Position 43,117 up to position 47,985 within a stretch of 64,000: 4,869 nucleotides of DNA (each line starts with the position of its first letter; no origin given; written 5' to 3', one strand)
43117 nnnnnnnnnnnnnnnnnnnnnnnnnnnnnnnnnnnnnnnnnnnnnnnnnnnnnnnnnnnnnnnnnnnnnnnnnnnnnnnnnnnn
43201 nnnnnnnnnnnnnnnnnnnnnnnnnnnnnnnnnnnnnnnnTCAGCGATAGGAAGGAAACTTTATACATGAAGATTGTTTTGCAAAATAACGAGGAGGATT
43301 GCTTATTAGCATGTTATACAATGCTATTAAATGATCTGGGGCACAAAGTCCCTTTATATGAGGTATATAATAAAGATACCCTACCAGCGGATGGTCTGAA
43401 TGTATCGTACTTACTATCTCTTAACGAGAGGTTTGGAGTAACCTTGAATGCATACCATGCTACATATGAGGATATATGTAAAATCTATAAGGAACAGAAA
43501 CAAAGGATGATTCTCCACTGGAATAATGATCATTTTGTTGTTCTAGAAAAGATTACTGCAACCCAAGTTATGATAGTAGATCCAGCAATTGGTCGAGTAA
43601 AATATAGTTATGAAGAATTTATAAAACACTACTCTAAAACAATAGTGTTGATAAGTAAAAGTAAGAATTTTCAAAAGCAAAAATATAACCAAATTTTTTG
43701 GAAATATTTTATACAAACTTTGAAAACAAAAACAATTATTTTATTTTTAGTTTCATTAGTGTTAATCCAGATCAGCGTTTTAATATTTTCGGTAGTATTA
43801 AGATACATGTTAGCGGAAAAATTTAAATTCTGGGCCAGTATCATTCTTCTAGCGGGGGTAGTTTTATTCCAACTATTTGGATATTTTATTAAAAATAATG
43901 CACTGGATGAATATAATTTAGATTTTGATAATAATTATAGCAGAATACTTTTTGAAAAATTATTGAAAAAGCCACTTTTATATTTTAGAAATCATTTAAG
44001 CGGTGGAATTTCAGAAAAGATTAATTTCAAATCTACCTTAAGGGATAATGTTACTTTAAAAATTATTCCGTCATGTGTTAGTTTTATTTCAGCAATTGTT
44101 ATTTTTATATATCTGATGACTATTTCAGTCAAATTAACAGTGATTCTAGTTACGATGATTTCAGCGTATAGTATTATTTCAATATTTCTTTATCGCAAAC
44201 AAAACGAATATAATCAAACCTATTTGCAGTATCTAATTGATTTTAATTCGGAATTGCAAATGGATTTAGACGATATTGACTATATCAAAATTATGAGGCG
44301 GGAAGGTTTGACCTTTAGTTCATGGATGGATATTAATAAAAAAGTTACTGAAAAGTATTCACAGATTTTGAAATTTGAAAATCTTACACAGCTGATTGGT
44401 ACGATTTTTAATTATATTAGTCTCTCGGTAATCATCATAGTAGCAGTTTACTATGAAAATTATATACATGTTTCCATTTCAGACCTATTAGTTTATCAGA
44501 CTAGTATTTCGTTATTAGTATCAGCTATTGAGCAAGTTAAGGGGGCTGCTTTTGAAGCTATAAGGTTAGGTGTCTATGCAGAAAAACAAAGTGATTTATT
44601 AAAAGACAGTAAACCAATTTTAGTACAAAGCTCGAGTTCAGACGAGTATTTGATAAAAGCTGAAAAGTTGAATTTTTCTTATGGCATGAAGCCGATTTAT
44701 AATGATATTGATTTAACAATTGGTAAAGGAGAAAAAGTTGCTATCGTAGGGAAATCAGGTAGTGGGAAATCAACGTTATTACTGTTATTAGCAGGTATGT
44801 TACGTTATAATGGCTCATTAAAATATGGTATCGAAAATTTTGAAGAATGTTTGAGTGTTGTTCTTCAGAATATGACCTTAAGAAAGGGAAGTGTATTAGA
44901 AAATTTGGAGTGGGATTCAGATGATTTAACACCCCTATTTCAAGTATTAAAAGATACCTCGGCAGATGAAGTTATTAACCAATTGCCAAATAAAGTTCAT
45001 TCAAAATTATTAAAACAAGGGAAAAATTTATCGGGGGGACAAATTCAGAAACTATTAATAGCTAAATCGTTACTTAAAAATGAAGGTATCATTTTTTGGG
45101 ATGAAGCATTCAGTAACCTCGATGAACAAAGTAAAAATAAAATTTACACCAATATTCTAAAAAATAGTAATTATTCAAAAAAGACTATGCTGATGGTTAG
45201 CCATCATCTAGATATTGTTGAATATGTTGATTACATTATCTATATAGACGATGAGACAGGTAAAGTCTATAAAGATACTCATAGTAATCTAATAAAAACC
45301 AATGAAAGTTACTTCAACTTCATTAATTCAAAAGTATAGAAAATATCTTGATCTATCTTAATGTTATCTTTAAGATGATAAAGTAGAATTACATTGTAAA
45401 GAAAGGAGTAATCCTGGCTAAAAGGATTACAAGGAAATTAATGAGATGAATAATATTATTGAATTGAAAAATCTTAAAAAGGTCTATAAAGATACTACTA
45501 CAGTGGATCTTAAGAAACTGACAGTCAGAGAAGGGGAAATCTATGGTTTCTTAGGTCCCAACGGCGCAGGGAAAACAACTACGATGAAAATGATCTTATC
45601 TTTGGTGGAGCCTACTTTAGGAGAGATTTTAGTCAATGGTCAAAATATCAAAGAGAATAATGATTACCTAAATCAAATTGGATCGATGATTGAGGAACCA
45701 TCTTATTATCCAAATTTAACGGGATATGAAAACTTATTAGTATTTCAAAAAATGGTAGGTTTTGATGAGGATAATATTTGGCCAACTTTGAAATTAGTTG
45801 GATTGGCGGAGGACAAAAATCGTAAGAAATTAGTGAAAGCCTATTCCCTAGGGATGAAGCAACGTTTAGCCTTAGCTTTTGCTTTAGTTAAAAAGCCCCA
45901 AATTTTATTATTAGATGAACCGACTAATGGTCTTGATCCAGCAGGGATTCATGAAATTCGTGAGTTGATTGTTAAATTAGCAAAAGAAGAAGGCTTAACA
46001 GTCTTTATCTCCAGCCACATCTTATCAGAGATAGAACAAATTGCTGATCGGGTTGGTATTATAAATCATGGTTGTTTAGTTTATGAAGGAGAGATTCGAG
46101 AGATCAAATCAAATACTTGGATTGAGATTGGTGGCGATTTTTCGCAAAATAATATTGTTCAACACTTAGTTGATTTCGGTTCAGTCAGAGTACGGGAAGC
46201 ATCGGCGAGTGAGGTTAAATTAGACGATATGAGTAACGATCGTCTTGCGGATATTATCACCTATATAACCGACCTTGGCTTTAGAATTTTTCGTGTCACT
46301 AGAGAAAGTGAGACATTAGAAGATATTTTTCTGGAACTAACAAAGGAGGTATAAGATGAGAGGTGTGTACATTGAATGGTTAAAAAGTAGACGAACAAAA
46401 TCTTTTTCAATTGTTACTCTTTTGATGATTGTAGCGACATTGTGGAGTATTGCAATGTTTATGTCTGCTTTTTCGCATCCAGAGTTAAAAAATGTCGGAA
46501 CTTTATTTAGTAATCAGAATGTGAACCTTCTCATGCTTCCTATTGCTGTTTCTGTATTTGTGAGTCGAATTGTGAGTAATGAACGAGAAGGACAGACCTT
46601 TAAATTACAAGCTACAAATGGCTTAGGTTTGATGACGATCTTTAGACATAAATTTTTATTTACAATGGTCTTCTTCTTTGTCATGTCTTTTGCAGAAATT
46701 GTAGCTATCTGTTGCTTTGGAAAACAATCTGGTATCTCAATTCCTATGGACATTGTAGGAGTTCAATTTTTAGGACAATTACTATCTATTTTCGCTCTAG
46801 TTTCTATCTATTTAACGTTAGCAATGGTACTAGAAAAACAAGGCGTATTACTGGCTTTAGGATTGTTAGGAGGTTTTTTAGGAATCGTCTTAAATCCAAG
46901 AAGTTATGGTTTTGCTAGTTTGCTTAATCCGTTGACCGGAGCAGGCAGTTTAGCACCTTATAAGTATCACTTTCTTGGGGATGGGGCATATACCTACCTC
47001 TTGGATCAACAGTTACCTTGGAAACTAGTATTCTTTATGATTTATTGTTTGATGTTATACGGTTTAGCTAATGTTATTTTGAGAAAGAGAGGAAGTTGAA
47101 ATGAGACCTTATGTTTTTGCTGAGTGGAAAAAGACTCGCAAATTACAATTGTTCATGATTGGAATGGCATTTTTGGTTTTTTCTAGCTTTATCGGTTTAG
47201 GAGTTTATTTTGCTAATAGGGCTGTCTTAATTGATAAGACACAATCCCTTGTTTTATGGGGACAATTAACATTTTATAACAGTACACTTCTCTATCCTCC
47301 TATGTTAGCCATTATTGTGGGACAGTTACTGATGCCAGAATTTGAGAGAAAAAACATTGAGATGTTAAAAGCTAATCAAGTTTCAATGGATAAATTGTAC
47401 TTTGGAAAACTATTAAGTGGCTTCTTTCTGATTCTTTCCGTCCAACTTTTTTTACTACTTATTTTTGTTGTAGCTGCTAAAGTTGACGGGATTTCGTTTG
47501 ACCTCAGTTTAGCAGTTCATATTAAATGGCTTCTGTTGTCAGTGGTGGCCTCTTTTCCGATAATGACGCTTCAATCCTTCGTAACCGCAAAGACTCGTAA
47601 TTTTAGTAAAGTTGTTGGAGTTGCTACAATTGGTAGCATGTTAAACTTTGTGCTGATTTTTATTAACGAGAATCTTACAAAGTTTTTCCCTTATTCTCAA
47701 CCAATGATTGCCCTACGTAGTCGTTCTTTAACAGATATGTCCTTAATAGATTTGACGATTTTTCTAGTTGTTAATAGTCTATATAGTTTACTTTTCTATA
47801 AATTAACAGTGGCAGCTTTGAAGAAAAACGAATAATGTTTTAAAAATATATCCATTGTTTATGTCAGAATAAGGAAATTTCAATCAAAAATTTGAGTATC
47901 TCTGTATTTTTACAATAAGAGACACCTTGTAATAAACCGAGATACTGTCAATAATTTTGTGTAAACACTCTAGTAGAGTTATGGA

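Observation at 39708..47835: Three-precursor lacticin-481-group lanthipeptide locus with an SA-FF22-like core lacking one Lys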

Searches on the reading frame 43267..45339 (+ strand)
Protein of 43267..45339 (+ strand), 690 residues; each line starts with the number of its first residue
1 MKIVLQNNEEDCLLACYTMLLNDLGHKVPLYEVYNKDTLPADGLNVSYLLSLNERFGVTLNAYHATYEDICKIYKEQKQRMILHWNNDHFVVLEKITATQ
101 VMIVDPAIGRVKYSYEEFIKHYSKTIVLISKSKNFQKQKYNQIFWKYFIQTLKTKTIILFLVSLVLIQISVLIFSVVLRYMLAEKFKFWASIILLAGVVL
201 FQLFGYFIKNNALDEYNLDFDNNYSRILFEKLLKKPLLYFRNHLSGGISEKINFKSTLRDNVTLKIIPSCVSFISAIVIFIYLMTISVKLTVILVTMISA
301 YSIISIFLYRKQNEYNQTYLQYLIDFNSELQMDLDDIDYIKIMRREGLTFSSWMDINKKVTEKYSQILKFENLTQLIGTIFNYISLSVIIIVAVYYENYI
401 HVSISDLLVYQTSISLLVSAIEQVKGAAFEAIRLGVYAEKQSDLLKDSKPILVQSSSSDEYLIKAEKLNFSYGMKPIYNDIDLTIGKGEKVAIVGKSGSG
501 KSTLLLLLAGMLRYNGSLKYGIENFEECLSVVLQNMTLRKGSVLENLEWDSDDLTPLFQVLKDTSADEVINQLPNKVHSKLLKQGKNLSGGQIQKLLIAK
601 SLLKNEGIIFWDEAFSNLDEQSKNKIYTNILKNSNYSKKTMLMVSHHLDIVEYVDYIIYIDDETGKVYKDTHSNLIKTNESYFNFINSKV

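Call 4: search_protein_families(library=pfam, proteins=[window:43267-45339:+], max_evalue=0.01)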
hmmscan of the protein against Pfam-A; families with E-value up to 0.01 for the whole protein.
window:43267-45339:+ (690 aa): 7 families
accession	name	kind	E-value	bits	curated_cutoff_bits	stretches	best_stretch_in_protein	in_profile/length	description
PF03412.21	Peptidase_C39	-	1.4e-36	125.6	22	1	2-133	3-132/133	Peptidase C39 family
PF00005.33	ABC_tran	-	5.2e-23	82.6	25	1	479-615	2-136/137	ABC transporter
PF00664.28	ABC_membrane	-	4.4e-14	53.2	28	1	157-420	5-273/274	ABC transporter transmembrane region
PF13555.12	AAA_29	-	0.00024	21.2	27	1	482-516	16-56/61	P-loop containing region of AAA domain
PF13401.12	AAA_22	-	0.0026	18.5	27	1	491-614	8-93/130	AAA domain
PF13238.12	AAA_18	-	0.004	18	29.4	0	491-572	1-62/128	AAA domain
PF00006.31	ATP-synt_ab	-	0.0088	16.1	29.5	0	480-509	6-32/213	ATP synthase alpha/beta family, nucleotide-binding domain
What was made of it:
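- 43267..45339 (+): slnT, peptidase-containing ABC exporter (690 aa) that removes the double-glycine-type leader. Pfam Peptidase_C39 + ABC_membrane + ABC_tran (call 4).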

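Call 43: search_solved_structures(query=window:43267-45336:+, max_evalue=1e-20, show_alignments=0)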
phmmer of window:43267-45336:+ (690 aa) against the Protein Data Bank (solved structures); distinct sequences matched with E-value up to 1e-20: 149 (the best 60 are shown).
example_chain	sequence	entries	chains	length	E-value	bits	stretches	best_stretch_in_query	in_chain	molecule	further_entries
4ry2_A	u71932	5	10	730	2.9e-47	165.2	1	6-684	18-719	ABC-type bacteriocin transporter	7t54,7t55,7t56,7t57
8vp3_A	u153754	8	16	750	3.2e-47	165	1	6-684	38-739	ABC-type bacteriocin transporter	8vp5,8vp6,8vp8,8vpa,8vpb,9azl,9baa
4s0f_A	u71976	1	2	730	7.4e-47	163.8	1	6-684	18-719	ABC-type bacteriocin transporter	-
6v9z_A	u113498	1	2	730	3.7e-46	161.5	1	9-684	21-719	ABC-type bacteriocin transporter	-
8vp9_A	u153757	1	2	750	1.9e-44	155.8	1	21-684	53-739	ABC-type bacteriocin transporter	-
8gmg_A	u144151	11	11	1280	3e-41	145.3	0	463-687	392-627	ATP-dependent translocase ABCB1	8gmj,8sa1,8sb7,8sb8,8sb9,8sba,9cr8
6qex_A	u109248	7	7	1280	3e-41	145.3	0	463-687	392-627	Multidrug resistance protein 1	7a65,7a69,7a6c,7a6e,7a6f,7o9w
8sa0_A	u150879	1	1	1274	3.4e-41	145.1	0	463-687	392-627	ATP-dependent translocase ABCB1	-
7zk8_A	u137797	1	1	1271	4.2e-41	144.8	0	418-687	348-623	ATP-dependent translocase ABCB1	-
7zka_A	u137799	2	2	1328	4.6e-41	144.7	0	418-687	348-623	ATP-dependent translocase ABCB1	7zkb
7zk4_A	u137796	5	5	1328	4.6e-41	144.7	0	418-687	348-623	ATP-dependent translocase ABCB1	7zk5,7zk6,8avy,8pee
8y6h_A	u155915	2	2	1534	5.4e-41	144.5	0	463-687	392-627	ATP-dependent translocase ABCB1,mNeonGreen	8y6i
7niu_A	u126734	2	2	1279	9.6e-41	143.6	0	469-688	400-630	Isoform 2 of Phosphatidylcholine translocator ABCB4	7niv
6ujt_A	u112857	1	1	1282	1.7e-40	142.8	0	418-687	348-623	ATP-dependent translocase ABCB1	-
6ujw_A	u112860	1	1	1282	1.8e-40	142.8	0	418-687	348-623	ATP-dependent translocase ABCB1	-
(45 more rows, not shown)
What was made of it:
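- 43267..45339 (+): Full-length match to PCAT1 (4ry2) (call 43).
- On Lacticin 481 family lantibiotic (class II lanthipeptide): Peptidase_C39 at E 1.4e-36 and a full-length match to PCAT1 (calls 4, 43).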

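Call 67: search_protein_families(library=ncbifam, proteins=[window:43267-45339:+], max_evalue=0.00001)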
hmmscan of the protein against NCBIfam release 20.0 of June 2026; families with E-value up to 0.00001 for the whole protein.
window:43267-45339:+ (690 aa): 173 families (the best 25 are shown)
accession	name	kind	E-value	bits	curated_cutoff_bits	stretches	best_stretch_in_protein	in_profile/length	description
TIGR03796.1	NHLM_micro_ABC1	equivalog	2.2e-78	264.2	853.3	1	3-686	4-709/710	NHLP family bacteriocin export ABC transporter peptidase/permease/ATPase subunit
NF045998.1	cleave_ABC_plasm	equivalog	7.1e-58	196.4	500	1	6-647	2-660/673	Mbov_0121 family peptidase domain-containing ABC transporter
TIGR03797.1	NHLM_micro_ABC2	equivalog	3.3e-50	171.3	709.4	1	153-684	142-680/686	NHLP bacteriocin export ABC transporter permease/ATPase subunit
TIGR02203.1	MsbA_lipidA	equivalog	2.1e-48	165.2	602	1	155-683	14-563/572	lipid A export permease/ATP-binding protein MsbA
TIGR03375.1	type_I_sec_LssB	subfamily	3.4e-47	161.1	693.1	1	12-671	2-683/696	type I secretion system permease/ATPase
TIGR01193.1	bacteriocin_ABC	subfamily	6.3e-43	147.3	523.85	1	6-686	1-706/708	peptide cleavage/export ABC transporter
TIGR02857.1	CydD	equivalog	3.7e-40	138.4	435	1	155-659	8-528/529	thiol reductant ABC exporter subunit CydD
TIGR02204.1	MsbA_rel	hypoth_equivalog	9.3e-40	136.8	780.4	1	150-685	14-571/576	ABC transporter, permease/ATP-binding protein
TIGR01846.1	type_I_sec_HlyB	subfamily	5.7e-38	130.7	725.55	1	83-684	66-687/694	type I secretion system permease/ATPase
NF008364.0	PRK11160.1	equivalog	1e-37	130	630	1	260-687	131-573/575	heme ABC transporter ATP-binding protein/permease CydC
NF010178.0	PRK13657.1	equivalog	8.9e-37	126.8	733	1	151-686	16-567/588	glucan ABC transporter ATP-binding protein/ permease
NF045513.1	HepA_fam_ABC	equivalog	1.4e-36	126.1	725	1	188-679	95-599/610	heterocyst formation ABC transporter subunit HepA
NF008379.0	PRK11174.1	equivalog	7.2e-33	114.1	684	1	271-686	146-581/588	heme ABC transporter permease/ATP-binding protein CydD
TIGR02868.1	CydC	equivalog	5.3e-32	111.2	329.05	1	258-648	123-530/530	thiol reductant ABC exporter subunit CydC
TIGR00958.1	3a01208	subfamily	6.1e-27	94.2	874.6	1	154-683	163-708/711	antigen peptide transporter 2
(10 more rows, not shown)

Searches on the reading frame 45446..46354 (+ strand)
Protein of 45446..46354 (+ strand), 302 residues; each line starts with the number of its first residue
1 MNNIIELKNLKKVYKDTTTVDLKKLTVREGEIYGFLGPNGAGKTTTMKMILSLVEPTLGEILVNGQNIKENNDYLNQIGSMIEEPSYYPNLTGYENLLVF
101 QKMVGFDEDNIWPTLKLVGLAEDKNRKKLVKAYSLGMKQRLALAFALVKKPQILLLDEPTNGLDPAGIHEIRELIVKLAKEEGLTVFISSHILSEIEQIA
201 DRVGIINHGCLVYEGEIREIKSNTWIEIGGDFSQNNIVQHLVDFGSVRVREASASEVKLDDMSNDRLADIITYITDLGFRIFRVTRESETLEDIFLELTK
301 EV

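Call 4: search_protein_families(library=pfam, proteins=[window:45446-46354:+], max_evalue=0.01)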
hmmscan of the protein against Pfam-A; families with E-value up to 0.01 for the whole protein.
window:45446-46354:+ (302 aa): 8 families
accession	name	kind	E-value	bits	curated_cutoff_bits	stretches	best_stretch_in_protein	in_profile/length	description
PF00005.33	ABC_tran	-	9.1e-31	107.7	25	1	24-161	5-137/137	ABC transporter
PF13304.12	AAA_21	-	5.2e-15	56.7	27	1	133-194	238-301/304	AAA domain, putative AbiEii toxin, Type IV TA system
PF13175.12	AAA_15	-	0.00029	21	32.1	0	5-57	6-50/374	AAA ATPase domain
PF13476.12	AAA_23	-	0.0029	18.7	27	1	5-50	2-39/201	AAA domain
PF03215.21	Rad17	-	0.0037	17.7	23.8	1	18-98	33-113/186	Rad17 P-loop domain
PF13732.12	DrrA1-3_C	-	0.0056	17.8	27.4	0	217-298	3-80/81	ATP-binding protein DrrA1-3-like, C-terminal domain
PF13401.12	AAA_22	-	0.0073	17.1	27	0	36-171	11-104/130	AAA domain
PF02463.25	SMC_N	-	0.0085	16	40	0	141-205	147-211/220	RecF/RecN/SMC N terminal domain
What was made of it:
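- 45446..46354 (+): slnF, ATPase of the immunity ABC transporter. Pfam ABC_tran (call 4).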

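Call 67: search_protein_families(library=ncbifam, proteins=[window:45446-46354:+], max_evalue=0.00001)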
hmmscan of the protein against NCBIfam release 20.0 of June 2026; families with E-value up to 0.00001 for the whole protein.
window:45446-46354:+ (302 aa): 183 families (the best 25 are shown)
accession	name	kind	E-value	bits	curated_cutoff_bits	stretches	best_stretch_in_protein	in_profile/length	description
TIGR03740.1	galliderm_ABC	subfamily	1.2e-73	247.5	309.75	1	6-219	2-210/223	lantibiotic protection ABC transporter ATP-binding subunit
TIGR01188.1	drrA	subfamily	5.3e-63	213.1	312.45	1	12-299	1-301/302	daunorubicin resistance ABC transporter, ATP-binding protein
TIGR03522.1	GldA_ABC_ATP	equivalog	1.8e-51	175.4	402.6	1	5-299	3-301/301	gliding motility-associated ABC transporter ATP-binding subunit GldA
NF033858.1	ABC2_perm_RbbA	equivalog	7.8e-47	159.7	1050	1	4-222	266-486/909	ribosome-associated ATPase/putative transporter RbbA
NF010060.0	PRK13537.1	equivalog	1.9e-43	148.5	521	1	3-231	14-241/314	nodulation factor ABC transporter ATP-binding protein NodI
NF047568.1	PSM_export_PmtC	equivalog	1.2e-42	146.3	375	1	6-262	2-250/290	phenol-soluble modulin export ABC transporter ATP-binding protein PmtC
NF010059.0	PRK13536.1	equivalog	6.6e-41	140.2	549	1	4-299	43-336/342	nodulation factor ABC transporter ATP-binding protein NodI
TIGR01288.1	nodI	equivalog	1.7e-39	135.7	424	1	4-299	4-297/303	nodulation factor ABC transporter ATP-binding protein NodI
TIGR04406.1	LPS_export_lptB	equivalog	2.9e-39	134.8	240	1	5-224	2-226/239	LPS export ABC transporter ATP-binding protein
TIGR03864.1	PQQ_ABC_ATP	hypoth_equivalog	2.4e-38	131.9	302.25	1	5-224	2-223/236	ABC transporter, ATP-binding subunit, PQQ-dependent alcohol dehydrogenase system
NF040933.2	ABC_arch_GlcV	equivalog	2.5e-36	125.3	450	1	5-223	3-232/357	glucose ABC transporter ATP-binding protein GlcV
TIGR01186.1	proV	subfamily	1.2e-35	123.3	326.6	1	18-250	7-247/363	betaine/proline/choline family ABC transporter ATP-binding protein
NF043075.1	MMSYN1_0197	equivalog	1.6e-35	122.7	550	1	3-223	1-223/341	spermidine/putrescine ABC transporter ATP-binding protein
NF047565.1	PSM_export_PmtA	equivalog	3.7e-35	121.6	350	1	3-233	1-227/282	phenol-soluble modulin export ABC transporter ATP-binding protein PmtA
TIGR04521.1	ECF_ATPase_2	equivalog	7.2e-35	120.4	330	1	5-222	1-234/279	energy-coupling factor transporter ATPase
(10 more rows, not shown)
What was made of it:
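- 45446..46354 (+): The best NCBIfam hit is the lantibiotic protection ABC ATPase TIGR03740, but at 247.5 bits it is below the 309.75 cut-off (call 67).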

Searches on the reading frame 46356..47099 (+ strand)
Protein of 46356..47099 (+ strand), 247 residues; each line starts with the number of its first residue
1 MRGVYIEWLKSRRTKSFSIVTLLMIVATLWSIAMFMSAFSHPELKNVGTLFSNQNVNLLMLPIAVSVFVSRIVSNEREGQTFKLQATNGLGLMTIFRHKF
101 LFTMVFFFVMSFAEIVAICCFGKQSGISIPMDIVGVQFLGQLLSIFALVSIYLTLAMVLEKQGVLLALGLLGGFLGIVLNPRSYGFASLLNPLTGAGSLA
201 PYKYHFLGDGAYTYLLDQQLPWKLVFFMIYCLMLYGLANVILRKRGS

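Call 4: search_protein_families(library=pfam, proteins=[window:46356-47099:+], max_evalue=0.01)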
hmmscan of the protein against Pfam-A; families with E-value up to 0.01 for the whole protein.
window:46356-47099:+ (247 aa): 2 families
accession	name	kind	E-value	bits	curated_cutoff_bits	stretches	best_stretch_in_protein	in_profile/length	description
PF12730.13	ABC2_membrane_4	-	6.4e-11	43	27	1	5-169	3-170/179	ABC-2 family transporter protein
PF12679.13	ABC2_membrane_2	-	0.00084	19.1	27.2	1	6-191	6-211/283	ABC-2 family transporter protein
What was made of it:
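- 46356..47099 (+): slnE, immunity ABC-2 permease. Pfam ABC2_membrane_4 (call 4).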

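Call 67: search_protein_families(library=ncbifam, proteins=[window:46356-47099:+], max_evalue=0.00001)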
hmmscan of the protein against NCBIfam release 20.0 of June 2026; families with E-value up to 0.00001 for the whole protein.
window:46356-47099:+ (247 aa): 0 families

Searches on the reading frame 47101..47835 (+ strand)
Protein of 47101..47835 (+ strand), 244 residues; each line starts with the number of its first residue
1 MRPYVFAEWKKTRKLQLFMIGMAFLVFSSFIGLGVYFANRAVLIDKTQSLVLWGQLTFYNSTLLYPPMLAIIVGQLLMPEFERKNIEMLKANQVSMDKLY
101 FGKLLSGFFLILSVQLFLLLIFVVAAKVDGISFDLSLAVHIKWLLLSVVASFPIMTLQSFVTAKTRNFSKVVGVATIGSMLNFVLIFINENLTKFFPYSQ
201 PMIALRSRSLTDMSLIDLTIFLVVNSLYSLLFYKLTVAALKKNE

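Call 4: search_protein_families(library=pfam, proteins=[window:47101-47835:+], max_evalue=0.01)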
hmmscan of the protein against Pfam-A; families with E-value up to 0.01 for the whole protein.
window:47101-47835:+ (244 aa): 1 family
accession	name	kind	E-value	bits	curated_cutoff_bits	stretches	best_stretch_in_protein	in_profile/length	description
PF12730.13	ABC2_membrane_4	-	4.3e-10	40.3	27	1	7-181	4-178/179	ABC-2 family transporter protein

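Call 67: search_protein_families(library=ncbifam, proteins=[window:47101-47835:+], max_evalue=0.00001)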
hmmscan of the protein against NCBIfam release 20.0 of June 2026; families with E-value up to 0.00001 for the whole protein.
window:47101-47835:+ (244 aa): 0 families
